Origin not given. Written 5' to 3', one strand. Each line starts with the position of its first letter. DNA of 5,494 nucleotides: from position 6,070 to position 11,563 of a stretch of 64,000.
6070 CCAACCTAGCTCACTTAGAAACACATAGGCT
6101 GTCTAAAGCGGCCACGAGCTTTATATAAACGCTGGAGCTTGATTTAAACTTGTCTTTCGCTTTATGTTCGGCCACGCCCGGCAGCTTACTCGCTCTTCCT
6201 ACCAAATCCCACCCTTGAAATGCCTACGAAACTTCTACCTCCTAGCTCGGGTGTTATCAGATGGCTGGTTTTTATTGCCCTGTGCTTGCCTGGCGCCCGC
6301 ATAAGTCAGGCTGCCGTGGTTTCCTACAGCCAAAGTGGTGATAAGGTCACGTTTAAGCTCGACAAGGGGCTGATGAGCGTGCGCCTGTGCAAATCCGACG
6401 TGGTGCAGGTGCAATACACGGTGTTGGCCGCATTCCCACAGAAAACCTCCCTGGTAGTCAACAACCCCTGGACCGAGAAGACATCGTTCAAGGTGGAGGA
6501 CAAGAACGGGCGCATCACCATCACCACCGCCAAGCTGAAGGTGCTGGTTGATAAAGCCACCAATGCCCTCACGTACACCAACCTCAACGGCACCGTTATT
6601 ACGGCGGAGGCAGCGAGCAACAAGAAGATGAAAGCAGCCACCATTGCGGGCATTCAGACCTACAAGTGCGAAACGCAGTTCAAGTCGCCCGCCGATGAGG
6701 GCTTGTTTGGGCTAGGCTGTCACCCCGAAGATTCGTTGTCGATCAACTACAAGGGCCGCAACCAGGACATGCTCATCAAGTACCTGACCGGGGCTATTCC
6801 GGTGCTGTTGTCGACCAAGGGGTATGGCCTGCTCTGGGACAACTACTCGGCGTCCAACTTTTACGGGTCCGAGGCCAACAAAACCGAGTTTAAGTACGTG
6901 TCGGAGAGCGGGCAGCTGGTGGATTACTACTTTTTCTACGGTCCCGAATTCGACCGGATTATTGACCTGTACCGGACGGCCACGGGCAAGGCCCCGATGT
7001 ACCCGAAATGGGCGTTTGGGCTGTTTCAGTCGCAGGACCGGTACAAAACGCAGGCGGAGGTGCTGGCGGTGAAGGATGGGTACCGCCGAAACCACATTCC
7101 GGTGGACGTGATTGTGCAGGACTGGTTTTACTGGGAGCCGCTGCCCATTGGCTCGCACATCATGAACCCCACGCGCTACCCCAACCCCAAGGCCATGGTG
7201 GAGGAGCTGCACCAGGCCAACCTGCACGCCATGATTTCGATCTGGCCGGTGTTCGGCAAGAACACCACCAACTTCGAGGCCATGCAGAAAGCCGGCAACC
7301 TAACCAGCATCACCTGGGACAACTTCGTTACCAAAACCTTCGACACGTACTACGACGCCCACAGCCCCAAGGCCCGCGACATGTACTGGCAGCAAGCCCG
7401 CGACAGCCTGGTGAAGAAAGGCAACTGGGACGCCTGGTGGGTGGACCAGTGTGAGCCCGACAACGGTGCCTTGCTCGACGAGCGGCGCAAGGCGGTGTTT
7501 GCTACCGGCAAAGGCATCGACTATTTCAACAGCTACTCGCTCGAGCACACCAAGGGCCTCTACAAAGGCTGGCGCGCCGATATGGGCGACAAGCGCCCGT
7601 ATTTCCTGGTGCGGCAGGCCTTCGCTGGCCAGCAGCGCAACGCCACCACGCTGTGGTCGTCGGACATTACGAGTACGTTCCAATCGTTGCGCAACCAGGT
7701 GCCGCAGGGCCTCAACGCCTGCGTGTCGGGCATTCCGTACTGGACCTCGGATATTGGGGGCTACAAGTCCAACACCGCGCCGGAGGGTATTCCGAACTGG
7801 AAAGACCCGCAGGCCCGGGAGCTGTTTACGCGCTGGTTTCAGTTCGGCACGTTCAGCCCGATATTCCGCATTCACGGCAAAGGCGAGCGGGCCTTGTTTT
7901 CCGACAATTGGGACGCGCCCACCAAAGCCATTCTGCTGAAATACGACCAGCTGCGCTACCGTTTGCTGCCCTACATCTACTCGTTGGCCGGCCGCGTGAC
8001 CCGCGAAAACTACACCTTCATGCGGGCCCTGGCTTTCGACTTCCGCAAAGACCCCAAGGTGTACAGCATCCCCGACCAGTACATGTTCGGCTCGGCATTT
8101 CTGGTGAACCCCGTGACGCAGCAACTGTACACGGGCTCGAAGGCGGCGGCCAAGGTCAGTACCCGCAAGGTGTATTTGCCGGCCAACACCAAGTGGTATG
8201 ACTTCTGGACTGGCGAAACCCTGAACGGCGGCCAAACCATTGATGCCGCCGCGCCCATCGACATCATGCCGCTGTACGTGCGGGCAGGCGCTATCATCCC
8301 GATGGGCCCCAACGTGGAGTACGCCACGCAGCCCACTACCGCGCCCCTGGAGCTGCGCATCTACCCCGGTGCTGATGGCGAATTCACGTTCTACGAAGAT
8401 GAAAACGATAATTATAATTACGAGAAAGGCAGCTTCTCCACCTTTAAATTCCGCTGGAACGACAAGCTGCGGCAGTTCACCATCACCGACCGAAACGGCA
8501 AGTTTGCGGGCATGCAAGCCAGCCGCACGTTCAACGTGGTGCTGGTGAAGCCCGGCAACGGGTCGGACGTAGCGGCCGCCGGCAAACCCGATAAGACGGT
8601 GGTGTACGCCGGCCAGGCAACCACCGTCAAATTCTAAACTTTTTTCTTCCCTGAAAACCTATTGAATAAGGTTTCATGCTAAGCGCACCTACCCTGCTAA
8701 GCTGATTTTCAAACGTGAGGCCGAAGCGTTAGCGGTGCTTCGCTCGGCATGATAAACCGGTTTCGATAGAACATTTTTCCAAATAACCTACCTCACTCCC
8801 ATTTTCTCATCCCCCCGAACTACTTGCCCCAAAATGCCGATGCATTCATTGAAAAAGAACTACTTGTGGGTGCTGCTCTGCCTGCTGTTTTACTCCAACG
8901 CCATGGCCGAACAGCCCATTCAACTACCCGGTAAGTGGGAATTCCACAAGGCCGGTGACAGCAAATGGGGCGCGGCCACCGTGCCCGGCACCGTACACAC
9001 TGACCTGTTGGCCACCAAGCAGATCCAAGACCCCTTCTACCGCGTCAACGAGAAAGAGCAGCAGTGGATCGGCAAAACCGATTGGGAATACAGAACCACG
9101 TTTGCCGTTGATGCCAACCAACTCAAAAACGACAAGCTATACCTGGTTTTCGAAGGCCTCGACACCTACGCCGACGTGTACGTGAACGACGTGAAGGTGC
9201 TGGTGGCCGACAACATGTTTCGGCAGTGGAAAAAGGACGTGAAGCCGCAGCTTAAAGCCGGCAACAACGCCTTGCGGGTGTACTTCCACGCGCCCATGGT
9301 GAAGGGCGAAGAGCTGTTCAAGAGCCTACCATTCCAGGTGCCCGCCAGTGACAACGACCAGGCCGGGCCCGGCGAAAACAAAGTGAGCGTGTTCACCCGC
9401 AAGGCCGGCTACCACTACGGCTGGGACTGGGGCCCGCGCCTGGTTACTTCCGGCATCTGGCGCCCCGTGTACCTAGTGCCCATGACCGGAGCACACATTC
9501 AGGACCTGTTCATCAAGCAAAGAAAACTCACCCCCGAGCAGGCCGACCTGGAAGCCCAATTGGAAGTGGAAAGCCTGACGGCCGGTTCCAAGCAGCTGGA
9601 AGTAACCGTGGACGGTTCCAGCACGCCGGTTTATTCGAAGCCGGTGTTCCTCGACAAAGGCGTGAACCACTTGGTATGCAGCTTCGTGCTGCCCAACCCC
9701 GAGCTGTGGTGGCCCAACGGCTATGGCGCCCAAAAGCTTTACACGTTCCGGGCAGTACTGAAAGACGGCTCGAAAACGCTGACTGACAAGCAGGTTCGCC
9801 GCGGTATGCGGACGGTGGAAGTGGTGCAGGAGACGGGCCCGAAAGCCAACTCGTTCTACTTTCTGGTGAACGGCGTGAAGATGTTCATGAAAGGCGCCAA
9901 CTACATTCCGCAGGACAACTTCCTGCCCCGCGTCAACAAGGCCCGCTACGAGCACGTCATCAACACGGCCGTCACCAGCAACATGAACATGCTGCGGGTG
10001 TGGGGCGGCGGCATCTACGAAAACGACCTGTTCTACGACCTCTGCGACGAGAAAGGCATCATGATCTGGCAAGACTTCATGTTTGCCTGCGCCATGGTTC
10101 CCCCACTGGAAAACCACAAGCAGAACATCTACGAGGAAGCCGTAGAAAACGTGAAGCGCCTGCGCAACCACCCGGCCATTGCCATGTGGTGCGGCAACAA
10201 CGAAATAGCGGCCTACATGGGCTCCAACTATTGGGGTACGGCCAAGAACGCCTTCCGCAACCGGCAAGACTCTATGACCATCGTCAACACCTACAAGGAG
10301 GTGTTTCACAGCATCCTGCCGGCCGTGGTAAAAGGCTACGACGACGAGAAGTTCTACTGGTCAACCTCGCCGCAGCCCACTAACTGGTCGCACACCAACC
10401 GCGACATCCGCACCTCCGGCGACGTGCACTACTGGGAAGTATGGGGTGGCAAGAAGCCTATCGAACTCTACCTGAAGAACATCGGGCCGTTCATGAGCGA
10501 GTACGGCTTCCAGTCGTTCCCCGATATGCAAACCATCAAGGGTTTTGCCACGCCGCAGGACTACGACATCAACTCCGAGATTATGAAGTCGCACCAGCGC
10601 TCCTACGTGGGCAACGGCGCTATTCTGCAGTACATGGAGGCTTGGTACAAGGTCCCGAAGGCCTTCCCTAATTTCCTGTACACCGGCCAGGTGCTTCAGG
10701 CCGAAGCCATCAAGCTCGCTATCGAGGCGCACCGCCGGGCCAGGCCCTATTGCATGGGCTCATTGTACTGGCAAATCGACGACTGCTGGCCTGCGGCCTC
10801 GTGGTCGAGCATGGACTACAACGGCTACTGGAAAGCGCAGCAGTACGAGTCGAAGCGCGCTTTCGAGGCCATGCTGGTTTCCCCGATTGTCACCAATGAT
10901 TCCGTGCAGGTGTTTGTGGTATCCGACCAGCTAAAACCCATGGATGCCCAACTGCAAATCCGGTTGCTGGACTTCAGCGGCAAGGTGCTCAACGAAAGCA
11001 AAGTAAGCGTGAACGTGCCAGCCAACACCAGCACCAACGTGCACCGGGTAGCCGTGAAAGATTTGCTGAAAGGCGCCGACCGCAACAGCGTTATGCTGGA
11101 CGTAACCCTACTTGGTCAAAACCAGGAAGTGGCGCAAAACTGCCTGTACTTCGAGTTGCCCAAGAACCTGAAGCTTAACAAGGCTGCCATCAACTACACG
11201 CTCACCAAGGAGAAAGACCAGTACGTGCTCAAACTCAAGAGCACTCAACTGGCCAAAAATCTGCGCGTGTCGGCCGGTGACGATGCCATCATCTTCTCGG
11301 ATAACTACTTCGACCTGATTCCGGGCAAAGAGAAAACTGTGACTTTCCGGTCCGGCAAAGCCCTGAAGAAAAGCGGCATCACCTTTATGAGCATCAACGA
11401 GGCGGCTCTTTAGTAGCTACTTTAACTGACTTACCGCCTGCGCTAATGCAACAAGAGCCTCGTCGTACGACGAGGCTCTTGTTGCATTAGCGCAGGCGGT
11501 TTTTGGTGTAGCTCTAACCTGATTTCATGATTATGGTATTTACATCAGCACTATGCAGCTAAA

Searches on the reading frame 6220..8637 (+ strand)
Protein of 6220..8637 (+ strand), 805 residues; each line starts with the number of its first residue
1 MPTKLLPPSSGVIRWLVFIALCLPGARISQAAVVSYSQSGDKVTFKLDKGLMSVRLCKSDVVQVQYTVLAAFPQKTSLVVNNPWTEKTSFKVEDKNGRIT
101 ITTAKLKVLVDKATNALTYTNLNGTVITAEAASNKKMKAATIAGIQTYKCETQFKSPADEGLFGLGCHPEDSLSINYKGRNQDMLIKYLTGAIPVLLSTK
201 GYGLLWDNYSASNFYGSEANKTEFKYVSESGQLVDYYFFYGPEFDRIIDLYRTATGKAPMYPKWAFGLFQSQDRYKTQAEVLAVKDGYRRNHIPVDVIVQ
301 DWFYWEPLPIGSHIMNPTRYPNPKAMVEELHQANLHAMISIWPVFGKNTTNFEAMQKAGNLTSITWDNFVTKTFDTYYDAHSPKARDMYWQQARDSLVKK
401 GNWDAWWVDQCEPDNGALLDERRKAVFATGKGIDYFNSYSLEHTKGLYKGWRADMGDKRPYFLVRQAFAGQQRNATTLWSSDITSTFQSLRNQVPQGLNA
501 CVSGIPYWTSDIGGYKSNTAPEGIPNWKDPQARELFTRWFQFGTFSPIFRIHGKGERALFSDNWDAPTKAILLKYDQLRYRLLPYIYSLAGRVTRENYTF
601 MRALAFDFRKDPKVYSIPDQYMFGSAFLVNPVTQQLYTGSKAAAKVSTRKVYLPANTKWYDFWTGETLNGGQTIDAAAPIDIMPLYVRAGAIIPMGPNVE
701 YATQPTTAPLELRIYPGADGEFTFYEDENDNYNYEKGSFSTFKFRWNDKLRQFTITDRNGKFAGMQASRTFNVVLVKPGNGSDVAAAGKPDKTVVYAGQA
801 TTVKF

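Call 33: search_protein_families(library=pfam, proteins=[window:6220-8637:+], max_evalue=0.00001)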
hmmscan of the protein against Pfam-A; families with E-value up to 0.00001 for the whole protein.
window:6220-8637:+ (805 aa): 4 families
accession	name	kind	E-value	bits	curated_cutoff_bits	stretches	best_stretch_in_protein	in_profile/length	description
PF01055.32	Glyco_hydro_31_2nd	-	3.2e-84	283.5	23.5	1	259-589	2-328/328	Glycosyl hydrolases family 31 TIM-barrel domain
PF21365.3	Glyco_hydro_31_3rd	-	1.8e-27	96.1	24.4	1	598-693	2-87/87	Glycosyl hydrolase family 31 C-terminal domain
PF17137.9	DUF5110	-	1.8e-22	79.6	27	1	709-777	1-70/71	Domain of unknown function (DUF5110)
PF13802.12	Gal_mutarotas_2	-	2.8e-12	47.7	27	1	52-214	2-183/184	Glycosyl hydrolase 31 N-terminal galactose mutarotase-like domain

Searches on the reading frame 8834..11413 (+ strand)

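Call 33: search_protein_families(library=pfam, proteins=[window:8834-11413:+], max_evalue=0.00001)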
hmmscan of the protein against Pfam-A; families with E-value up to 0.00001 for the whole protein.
window:8834-11413:+ (859 aa): 5 families
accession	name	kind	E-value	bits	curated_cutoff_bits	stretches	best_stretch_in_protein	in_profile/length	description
PF22666.2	Glyco_hydro_2_N2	-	2.5e-61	207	27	1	35-210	1-167/167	Glycosyl hydrolase 2 galactose-binding domain-like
PF17786.7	Mannosidase_ig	-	1.8e-22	80.1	23.4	1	690-778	2-91/91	Mannosidase Ig/CBM-like domain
PF17753.7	Ig_mannosidase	-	4.4e-15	55.6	22.6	1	781-855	1-79/81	Ig-fold domain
PF00703.27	Glyco_hydro_2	-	3.1e-11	44.4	23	1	220-326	1-109/109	Glycosyl hydrolases family 2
PF02837.24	Glyco_hydro_2_N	-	1.5e-07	31.9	28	1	29-150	34-132/169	Glycosyl hydrolases family 2, sugar binding domain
